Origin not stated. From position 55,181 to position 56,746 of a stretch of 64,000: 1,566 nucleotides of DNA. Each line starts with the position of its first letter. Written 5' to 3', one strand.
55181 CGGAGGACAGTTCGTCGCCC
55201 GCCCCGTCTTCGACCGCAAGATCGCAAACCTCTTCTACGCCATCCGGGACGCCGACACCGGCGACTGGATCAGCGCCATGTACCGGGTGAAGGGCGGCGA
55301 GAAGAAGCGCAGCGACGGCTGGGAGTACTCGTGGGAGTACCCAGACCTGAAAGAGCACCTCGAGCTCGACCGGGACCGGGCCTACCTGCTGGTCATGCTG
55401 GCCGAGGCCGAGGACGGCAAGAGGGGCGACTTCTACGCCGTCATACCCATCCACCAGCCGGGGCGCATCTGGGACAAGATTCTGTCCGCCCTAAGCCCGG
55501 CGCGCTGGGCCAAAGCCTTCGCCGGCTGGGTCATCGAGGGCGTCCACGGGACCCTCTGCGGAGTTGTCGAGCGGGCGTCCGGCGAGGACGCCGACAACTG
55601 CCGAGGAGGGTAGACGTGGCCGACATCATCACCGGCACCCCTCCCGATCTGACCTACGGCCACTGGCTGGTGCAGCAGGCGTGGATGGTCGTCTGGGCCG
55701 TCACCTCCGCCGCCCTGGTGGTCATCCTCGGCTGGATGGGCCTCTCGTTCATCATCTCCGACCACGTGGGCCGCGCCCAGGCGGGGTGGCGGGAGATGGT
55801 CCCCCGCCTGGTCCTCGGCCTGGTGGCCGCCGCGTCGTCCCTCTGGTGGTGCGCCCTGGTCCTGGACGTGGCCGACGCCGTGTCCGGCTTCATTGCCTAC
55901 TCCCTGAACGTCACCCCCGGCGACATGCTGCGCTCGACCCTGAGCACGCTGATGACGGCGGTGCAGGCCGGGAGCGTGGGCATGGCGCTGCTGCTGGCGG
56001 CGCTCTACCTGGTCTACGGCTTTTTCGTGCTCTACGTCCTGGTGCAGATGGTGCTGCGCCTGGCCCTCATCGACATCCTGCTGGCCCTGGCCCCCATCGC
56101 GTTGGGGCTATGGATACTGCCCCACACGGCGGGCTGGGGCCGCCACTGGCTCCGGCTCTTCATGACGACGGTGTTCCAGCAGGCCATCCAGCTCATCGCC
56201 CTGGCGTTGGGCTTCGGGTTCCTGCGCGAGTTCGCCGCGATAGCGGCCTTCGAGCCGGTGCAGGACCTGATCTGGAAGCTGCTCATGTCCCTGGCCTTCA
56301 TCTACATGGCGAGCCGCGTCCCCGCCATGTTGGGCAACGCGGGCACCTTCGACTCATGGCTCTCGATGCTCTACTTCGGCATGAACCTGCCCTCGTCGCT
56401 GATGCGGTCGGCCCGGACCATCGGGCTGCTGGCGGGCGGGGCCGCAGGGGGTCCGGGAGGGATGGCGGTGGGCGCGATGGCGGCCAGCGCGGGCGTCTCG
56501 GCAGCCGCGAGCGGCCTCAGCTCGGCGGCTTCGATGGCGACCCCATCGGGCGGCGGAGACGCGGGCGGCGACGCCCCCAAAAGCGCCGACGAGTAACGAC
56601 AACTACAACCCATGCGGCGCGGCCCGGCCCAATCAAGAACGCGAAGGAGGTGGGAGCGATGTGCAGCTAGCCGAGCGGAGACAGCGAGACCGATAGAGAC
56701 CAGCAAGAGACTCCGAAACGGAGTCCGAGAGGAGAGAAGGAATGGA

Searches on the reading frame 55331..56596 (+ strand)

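Call 36: search_protein_families(library=pfam, proteins=[window:55331-56596:+], max_evalue=0.001)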
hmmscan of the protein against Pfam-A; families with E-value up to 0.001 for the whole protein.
window:55331-56596:+ (421 aa): 1 family
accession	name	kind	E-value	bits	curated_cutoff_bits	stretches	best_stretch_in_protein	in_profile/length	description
PF04610.19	TrbL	-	0.00061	20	25.9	1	179-328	54-213/215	TrbL/VirB6 plasmid conjugal transfer protein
